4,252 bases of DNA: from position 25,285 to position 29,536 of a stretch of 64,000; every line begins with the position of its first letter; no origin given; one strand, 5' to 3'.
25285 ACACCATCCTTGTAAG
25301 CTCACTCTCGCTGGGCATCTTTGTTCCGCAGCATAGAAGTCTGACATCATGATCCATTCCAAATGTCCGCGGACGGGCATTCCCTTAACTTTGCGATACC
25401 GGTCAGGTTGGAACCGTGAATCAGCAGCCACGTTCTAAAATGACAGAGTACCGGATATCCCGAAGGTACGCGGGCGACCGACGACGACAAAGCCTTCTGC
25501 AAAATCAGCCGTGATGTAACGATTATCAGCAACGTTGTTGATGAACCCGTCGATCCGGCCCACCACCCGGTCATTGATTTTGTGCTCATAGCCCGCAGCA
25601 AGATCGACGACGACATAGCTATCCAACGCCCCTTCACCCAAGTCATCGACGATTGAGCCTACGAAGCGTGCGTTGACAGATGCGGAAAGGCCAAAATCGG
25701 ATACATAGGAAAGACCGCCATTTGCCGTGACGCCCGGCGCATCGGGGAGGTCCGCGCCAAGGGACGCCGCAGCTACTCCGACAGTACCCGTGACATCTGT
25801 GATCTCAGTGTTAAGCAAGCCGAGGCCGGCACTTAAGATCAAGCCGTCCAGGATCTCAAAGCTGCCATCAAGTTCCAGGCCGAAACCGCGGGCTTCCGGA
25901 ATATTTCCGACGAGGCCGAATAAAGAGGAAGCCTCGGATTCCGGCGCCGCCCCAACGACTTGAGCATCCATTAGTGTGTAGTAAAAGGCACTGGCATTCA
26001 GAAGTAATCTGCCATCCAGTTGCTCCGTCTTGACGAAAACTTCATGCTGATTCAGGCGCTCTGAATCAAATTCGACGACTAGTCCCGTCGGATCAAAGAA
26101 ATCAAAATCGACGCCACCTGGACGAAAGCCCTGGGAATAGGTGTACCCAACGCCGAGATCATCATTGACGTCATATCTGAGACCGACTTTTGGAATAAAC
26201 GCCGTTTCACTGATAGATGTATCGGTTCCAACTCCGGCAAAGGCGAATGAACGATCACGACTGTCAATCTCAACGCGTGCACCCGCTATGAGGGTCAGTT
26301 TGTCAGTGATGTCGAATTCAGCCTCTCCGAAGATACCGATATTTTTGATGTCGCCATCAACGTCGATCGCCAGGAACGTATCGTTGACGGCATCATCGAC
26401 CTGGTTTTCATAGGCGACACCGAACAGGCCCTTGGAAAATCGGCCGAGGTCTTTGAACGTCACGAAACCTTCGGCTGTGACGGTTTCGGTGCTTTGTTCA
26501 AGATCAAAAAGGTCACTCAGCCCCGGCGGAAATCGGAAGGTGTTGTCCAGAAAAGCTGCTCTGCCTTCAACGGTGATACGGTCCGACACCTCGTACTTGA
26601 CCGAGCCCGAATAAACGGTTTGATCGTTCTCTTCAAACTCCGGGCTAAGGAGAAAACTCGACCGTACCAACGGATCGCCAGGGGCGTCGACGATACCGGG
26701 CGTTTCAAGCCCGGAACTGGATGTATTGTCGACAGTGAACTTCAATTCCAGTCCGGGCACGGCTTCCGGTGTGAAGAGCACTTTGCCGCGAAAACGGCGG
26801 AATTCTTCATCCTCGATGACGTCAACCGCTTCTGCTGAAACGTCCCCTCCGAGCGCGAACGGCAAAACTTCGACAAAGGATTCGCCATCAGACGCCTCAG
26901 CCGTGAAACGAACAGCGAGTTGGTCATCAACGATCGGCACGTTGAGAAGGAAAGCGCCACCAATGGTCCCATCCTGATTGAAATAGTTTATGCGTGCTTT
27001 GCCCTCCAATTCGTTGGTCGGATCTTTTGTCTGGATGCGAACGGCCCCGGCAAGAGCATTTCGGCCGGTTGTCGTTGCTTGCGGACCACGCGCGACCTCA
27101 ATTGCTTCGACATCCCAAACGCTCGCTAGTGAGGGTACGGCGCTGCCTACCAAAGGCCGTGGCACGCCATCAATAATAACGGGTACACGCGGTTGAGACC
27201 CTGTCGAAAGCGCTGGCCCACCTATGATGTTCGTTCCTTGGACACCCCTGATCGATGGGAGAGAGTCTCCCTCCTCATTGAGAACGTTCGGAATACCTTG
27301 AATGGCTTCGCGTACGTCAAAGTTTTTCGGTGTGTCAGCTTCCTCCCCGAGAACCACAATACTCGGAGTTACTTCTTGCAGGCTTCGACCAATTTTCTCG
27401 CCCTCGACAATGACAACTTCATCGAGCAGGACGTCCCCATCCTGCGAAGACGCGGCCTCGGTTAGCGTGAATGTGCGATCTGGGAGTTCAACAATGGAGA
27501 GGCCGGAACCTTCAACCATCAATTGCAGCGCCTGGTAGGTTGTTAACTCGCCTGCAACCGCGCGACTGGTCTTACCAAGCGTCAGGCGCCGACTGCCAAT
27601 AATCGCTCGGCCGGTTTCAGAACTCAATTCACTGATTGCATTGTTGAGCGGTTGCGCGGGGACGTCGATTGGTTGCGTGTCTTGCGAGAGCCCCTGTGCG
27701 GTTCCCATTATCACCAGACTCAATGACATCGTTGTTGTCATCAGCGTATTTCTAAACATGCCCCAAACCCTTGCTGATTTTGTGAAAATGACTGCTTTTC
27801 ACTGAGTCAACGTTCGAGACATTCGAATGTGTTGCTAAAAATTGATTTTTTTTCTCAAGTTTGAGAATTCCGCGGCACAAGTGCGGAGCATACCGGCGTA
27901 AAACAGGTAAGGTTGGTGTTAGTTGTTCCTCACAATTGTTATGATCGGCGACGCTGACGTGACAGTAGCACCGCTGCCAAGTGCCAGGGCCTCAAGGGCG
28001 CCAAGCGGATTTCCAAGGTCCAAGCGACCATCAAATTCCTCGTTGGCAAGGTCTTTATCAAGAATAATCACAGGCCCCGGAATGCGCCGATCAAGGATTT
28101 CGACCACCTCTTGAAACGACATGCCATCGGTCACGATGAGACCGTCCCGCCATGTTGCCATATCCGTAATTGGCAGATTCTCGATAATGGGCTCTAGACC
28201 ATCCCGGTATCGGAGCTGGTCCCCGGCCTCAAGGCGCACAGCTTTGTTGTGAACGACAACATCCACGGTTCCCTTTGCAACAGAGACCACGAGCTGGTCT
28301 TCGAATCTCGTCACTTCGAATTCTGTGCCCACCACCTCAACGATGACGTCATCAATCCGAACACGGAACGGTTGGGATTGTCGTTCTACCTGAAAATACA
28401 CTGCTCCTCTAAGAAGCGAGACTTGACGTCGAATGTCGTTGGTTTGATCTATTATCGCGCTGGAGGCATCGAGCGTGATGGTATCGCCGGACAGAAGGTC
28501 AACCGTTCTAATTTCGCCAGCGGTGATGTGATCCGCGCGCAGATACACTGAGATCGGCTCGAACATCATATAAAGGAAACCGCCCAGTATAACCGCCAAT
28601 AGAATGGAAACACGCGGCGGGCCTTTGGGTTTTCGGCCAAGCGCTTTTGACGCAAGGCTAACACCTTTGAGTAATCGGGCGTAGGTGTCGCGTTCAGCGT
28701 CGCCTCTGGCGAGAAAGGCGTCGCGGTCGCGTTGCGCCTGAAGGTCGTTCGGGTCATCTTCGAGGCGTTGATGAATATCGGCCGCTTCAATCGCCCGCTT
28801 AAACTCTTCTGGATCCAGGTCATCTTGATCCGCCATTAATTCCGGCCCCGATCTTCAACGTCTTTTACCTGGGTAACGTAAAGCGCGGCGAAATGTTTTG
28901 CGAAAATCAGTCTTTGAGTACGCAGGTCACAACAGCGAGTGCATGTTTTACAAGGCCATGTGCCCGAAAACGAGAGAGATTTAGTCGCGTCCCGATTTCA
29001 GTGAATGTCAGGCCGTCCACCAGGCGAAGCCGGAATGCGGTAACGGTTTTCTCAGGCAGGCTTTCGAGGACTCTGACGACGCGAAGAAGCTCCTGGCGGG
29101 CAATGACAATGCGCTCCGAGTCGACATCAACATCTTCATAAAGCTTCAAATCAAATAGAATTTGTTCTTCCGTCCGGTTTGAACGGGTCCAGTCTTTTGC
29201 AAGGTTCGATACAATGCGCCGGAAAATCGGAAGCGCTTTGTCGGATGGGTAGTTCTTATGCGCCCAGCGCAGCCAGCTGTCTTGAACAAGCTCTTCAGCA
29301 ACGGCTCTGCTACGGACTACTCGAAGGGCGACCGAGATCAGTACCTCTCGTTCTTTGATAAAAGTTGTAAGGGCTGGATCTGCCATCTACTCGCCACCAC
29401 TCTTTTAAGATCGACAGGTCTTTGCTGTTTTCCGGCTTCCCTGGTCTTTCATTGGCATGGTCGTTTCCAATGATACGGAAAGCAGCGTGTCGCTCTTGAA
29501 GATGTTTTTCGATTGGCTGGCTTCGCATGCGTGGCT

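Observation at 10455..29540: A box matching no known operator, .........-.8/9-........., precedes every regulatory and energy-transduction operon of the iron region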

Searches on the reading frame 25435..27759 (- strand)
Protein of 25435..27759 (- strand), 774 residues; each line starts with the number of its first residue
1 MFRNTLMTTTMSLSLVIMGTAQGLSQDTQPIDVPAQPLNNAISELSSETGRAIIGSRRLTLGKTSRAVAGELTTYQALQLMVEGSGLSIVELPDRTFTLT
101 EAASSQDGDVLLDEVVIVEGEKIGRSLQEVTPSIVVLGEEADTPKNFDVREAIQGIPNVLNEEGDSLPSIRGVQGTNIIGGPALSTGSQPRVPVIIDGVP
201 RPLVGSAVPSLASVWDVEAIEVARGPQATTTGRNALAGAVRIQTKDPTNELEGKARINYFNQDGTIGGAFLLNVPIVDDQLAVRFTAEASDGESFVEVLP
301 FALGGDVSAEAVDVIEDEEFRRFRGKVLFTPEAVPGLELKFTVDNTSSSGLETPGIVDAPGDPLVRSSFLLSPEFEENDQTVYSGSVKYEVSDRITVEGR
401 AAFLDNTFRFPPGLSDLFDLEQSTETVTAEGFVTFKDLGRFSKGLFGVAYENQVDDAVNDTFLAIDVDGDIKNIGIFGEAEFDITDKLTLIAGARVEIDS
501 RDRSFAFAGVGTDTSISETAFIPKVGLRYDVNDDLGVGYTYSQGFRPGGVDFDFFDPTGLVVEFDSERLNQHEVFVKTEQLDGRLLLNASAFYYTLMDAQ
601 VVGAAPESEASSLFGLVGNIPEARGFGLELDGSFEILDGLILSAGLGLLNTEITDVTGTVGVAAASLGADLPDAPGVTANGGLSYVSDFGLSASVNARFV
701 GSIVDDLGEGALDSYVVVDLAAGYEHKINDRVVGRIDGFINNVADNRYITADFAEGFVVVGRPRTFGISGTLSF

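Call 12: search_protein_families(library=pfam, proteins=[window:25435-27759:-])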
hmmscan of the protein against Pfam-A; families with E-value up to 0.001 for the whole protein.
window:25435-27759:- (774 aa): 2 families
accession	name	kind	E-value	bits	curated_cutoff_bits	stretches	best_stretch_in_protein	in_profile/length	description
PF00593.30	TonB_dep_Rec_b-barrel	-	4.1e-38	132.8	27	1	361-743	41-436/436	TonB dependent receptor-like, beta-barrel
PF07715.20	Plug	-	7.2e-10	39.8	23.9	1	133-239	8-107/107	TonB-dependent Receptor Plug Domain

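Call 61: search_protein_families(library=ncbifam, proteins=[window:25435-27759:-], max_evalue=0.00001)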
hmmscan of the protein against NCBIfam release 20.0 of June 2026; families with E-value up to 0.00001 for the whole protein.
window:25435-27759:- (774 aa): 13 families
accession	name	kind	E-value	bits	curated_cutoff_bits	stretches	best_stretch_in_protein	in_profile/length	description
TIGR01783.1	TonB-siderophor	subfamily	1.7e-41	142.6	223.5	2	380-774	276-649/649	TonB-dependent siderophore receptor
TIGR01785.1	TonB-hemin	subfamily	2.5e-18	65.9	316.85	2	467-754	359-660/677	TonB-dependent heme/hemoglobin receptor family protein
TIGR01786.1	TonB-hemlactrns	subfamily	5.5e-15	54.8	323.75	1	189-248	72-137/719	TonB-dependent hemoglobin/transferrin/lactoferrin family receptor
NF041676.1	FecA_OM_dicitr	equivalog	1.6e-13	49.6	1100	1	5-246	6-250/773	TonB-dependent Fe(3+) dicitrate receptor FecA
NF053590.1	TonB_dep_TOL0244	equivalog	3e-11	42.6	645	0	442-726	295-562/604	TOL_0244 family TonB-dependent receptor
NF041535.1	TonB_rec_PqqU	equivalog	5.3e-11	41.5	1200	1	471-750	369-645/676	TonB-dependent receptor PqqU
NF007349.0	PRK09840.1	equivalog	7.8e-11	40.7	686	0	512-773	506-759/760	catecholate siderophore receptor Fiu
NF047944.1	FoxamRcptFoxA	equivalog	7.7e-09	34.4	1300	0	214-293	132-211/697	ferrioxamine B receptor FoxA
NF010650.0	PRK14049.1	equivalog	4.1e-08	31.9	904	1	469-731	430-686/729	ferrioxamine B receptor precursor protein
NF050067.1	TonBEntbctnRecCfrA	equivalog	8.7e-07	27.6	1200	0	108-287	22-205/698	TonB-dependent ferric enterobactin receptor CfrA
NF049944.1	TonB_dep_PUIUD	equivalog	4e-06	25.5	850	0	476-774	396-686/686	TonB-dependent receptor, PUIUD motif-type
NF010010.0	PRK13483.1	equivalog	5.3e-06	24.7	927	0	101-287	22-210/660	ligand-gated channel protein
NF010051.0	PRK13528.1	subfamily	6.9e-06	24.6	583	0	216-286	143-218/727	FepA family TonB-dependent siderophore receptor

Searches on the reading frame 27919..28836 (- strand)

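Call 12: search_protein_families(library=pfam, proteins=[window:27919-28836:-])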
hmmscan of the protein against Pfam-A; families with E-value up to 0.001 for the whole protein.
window:27919-28836:- (305 aa): 2 families
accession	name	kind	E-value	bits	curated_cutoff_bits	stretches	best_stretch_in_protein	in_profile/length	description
PF04773.18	FecR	-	6.2e-16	59.1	24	1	105-191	5-96/97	FecR protein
PF05899.18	Cupin_3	-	0.00079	19.5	23.5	0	165-215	11-61/74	EutQ-like cupin domain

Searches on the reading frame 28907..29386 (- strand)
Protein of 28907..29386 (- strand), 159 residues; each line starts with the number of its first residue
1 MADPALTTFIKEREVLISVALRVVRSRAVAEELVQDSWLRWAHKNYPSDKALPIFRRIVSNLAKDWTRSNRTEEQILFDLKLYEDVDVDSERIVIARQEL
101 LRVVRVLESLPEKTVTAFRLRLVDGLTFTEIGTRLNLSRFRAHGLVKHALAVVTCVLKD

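Call 12: search_protein_families(library=pfam, proteins=[window:28907-29386:-])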
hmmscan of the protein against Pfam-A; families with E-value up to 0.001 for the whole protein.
window:28907-29386:- (159 aa): 4 families
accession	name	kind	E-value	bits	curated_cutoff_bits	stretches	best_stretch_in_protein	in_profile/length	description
PF04545.22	Sigma70_r4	-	5.1e-07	29.5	24.1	1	106-151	1-46/50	Sigma-70, region 4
PF04542.20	Sigma70_r2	-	5.7e-06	26.5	24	1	14-71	7-69/71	Sigma-70 region 2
PF08281.18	Sigma70_r4_2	-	7.3e-06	26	25.7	1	101-138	2-39/54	Sigma-70, region 4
PF07638.17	Sigma70_ECF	-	0.00068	20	21.1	1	49-139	77-165/185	ECF sigma factor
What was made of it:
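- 28907..29386 (-): ECF sigma gene 3, followed by FecR 27919-28836 and TBDR 25435-27759. Pfam (call 12).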
